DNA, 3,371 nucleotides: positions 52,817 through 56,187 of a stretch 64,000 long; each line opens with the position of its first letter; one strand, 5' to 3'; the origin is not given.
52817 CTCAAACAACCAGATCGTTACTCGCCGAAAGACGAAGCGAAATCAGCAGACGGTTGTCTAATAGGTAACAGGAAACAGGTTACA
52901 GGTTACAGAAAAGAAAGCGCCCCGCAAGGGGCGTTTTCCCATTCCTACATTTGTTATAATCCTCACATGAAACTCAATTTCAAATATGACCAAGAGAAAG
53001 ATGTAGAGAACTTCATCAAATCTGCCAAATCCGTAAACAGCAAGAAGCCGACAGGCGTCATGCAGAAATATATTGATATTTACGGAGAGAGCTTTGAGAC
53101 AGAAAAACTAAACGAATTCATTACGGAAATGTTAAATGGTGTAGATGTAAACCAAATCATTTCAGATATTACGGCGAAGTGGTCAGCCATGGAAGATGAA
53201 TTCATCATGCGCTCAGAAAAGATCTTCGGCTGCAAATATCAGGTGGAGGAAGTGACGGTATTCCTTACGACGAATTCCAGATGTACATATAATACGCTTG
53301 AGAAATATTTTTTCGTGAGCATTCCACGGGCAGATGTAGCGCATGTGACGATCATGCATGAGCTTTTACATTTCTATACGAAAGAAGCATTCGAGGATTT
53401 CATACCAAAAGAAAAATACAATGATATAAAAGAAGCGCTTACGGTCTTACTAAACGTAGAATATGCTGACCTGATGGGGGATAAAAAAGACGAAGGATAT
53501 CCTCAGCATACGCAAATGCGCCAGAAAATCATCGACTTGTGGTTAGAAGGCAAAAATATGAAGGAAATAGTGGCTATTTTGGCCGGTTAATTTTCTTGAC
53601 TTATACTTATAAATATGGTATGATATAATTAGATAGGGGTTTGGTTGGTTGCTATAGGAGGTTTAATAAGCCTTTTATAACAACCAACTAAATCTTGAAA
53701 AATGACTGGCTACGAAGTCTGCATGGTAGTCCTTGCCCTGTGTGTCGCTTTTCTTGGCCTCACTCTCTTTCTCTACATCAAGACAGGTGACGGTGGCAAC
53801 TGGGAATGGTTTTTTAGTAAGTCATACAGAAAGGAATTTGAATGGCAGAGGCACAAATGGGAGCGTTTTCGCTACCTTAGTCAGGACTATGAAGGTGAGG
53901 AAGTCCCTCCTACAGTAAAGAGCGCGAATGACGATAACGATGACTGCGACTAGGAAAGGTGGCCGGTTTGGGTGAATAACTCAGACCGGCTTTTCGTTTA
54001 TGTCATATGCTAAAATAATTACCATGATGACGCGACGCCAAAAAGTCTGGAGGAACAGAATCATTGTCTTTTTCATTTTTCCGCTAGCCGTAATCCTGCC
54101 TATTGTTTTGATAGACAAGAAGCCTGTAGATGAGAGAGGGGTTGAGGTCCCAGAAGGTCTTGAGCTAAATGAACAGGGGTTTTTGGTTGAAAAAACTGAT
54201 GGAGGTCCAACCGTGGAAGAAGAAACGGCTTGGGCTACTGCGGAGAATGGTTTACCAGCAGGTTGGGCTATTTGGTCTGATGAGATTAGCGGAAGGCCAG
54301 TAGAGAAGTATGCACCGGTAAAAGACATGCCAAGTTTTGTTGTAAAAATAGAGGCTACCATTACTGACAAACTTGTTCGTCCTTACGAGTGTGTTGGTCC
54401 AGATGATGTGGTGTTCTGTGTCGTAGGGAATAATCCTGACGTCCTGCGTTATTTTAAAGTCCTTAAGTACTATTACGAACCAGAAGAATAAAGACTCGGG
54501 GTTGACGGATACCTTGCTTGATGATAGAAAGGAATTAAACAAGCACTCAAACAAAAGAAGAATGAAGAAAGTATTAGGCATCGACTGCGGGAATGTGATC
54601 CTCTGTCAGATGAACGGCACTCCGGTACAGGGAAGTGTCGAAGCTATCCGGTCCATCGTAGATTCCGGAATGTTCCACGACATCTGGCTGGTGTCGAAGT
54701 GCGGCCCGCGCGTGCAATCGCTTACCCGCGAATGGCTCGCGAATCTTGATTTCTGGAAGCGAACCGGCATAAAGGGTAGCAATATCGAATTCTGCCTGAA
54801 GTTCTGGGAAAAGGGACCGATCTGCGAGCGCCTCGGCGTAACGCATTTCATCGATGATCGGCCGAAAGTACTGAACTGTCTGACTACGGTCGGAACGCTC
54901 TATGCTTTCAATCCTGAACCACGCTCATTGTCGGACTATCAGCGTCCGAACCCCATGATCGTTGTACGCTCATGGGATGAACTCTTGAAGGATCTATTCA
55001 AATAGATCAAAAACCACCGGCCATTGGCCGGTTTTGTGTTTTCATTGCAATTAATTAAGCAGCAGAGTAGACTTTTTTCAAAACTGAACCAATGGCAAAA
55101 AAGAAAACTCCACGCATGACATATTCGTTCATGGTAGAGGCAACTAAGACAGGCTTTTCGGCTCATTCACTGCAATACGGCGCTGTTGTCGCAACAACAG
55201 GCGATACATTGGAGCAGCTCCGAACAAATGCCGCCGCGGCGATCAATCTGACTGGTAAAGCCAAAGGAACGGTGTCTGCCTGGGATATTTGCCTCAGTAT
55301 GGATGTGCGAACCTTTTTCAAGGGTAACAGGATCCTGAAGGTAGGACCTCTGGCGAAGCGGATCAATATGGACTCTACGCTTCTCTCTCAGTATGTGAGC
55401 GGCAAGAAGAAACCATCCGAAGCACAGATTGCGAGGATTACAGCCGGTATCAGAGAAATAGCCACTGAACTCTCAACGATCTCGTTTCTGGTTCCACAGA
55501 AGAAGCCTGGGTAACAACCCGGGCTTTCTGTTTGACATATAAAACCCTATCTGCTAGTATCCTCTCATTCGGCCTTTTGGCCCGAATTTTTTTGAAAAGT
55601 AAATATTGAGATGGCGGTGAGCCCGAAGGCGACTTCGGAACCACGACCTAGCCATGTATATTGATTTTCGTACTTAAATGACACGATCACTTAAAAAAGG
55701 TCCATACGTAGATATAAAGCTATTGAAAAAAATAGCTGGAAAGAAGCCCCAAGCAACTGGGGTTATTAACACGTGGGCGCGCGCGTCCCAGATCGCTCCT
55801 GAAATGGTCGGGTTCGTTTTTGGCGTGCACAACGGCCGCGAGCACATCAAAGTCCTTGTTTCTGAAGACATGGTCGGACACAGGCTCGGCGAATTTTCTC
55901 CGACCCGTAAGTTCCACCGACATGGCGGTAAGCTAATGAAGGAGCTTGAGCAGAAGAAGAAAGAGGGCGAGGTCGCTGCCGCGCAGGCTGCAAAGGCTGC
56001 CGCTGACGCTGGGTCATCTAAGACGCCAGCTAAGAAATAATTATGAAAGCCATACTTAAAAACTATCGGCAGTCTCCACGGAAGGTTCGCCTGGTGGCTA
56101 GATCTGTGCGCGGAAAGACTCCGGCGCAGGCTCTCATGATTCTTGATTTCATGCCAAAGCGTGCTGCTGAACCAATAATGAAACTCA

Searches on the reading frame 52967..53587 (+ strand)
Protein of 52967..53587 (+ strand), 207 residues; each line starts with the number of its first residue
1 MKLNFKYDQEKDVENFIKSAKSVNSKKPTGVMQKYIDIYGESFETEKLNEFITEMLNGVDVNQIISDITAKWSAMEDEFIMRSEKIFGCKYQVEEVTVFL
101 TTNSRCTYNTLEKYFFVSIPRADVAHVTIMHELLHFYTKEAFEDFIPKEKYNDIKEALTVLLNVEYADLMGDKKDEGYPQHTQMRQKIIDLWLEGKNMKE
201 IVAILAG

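Call 31: search_protein_families(library=pfam, proteins=[window:52967-53587:+], max_evalue=0.1)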
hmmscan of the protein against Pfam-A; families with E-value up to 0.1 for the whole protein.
window:52967-53587:+ (207 aa): 5 families
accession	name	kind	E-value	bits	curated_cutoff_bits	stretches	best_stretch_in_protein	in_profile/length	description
PF17641.8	ASPRs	-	0.00084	20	26.3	1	23-95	46-108/118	Ancylostoma-associated secreted protein related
PF11458.13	Mistic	-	0.012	16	26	1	31-57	42-68/74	Membrane-integrating protein Mistic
PF24388.1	Permuted_GreAB-C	-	0.059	13.5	27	0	42-73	6-38/54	Permuted GreAB-C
PF10437.14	Lip_prot_lig_C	-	0.064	13.6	24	0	34-63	29-57/85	Bacterial lipoate protein ligase C-terminus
PF00958.27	GMP_synt_C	-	0.081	13.4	27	0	148-177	6-35/92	GMP synthase C terminal domain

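Call 72: search_protein_families(library=phrogs, proteins=[window:52967-53587:+], max_evalue=0.01)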
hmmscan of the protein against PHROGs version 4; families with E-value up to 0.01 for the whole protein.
window:52967-53587:+ (207 aa): 0 families

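Call 73: search_protein_families(library=padloc, proteins=[window:52967-53587:+], max_evalue=0.01)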
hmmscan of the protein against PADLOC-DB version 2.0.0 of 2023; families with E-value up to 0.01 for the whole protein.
window:52967-53587:+ (207 aa): 1 family
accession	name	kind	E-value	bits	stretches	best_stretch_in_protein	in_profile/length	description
PDLC01706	Cas12i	-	0.0011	15.1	1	49-196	559-690/949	Cas12i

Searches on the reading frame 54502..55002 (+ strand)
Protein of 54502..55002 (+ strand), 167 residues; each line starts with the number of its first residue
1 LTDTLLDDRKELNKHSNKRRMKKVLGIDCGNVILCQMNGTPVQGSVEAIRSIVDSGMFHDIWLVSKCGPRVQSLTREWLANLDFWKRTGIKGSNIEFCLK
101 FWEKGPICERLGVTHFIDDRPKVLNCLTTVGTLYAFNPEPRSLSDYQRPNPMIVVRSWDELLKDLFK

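Call 31: search_protein_families(library=pfam, proteins=[window:54502-55002:+], max_evalue=0.1)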
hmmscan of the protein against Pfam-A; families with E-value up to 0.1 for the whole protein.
window:54502-55002:+ (167 aa): 0 families

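Call 72: search_protein_families(library=phrogs, proteins=[window:54502-55002:+], max_evalue=0.01)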
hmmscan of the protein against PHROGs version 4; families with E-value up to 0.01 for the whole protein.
window:54502-55002:+ (167 aa): 1 family
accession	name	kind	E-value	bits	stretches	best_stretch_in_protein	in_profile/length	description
phrog_420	-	unknown function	3.8e-06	27.6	1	40-165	84-202/267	unknown function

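Call 73: search_protein_families(library=padloc, proteins=[window:54502-55002:+], max_evalue=0.01)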
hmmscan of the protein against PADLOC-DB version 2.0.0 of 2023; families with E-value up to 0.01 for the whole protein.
window:54502-55002:+ (167 aa): 0 families

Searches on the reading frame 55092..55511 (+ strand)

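Call 31: search_protein_families(library=pfam, proteins=[window:55092-55511:+], max_evalue=0.1)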
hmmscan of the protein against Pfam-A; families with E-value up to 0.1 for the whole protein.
window:55092-55511:+ (140 aa): 2 families
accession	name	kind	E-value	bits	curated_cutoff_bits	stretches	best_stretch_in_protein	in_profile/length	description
PF13560.12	HTH_31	-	0.0059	17.3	27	1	38-117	4-51/64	Helix-turn-helix domain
PF01381.28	HTH_3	-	0.019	15.4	23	1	87-116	15-44/55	Helix-turn-helix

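Call 72: search_protein_families(library=phrogs, proteins=[window:55092-55511:+], max_evalue=0.01)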
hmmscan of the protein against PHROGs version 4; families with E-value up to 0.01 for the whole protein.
window:55092-55511:+ (140 aa): 0 families

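Call 73: search_protein_families(library=padloc, proteins=[window:55092-55511:+], max_evalue=0.01)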
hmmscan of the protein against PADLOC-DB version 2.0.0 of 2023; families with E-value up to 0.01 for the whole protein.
window:55092-55511:+ (140 aa): 1 family
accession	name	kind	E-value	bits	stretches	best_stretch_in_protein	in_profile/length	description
PDLC03955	RmrA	-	0.0069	13.7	1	80-118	32-70/371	-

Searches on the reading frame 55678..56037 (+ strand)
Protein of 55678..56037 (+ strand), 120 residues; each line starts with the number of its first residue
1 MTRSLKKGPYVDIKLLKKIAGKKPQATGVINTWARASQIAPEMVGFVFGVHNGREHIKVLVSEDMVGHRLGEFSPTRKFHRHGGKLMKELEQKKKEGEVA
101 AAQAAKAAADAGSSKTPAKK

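Call 37: find_related_loci(query=window:55678-56037:+, collection=metagenome_contigs, flank=6500)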
Query window:55678-56037:+ (120 aa) in metagenome_contigs; peptide patterns used: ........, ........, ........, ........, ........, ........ (x = any residue, [..] = any of these).
600 stretches matched a pattern (row limit reached: there are more); 351 encode a relative of the query (tblastn E <= 1e-3); the best 80 are kept; 80 distinct loci.
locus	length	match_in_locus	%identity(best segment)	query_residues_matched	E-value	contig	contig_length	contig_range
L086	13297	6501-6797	89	1-99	4e-58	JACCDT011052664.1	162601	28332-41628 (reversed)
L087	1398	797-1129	77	1-111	1e-58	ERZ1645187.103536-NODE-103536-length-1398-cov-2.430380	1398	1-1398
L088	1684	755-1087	77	1-111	4e-57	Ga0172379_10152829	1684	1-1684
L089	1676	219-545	77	1-109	8e-57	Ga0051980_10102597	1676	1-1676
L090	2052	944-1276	75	1-111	9e-56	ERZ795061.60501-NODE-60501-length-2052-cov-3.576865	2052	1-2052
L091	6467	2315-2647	77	1-111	1e-54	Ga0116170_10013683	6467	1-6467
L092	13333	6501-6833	75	1-111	1e-54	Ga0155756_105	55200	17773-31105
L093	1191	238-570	77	1-111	3e-57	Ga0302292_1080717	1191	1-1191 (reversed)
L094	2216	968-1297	75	1-110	3e-54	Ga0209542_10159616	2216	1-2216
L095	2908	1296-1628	72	1-111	1e-53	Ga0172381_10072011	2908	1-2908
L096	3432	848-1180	75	1-111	2e-53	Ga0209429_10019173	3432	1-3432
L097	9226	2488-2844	73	1-117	4e-53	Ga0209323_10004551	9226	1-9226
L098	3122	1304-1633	73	1-110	4e-53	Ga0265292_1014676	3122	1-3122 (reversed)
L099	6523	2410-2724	75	1-105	1e-52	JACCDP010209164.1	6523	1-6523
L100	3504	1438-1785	78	1-116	1e-52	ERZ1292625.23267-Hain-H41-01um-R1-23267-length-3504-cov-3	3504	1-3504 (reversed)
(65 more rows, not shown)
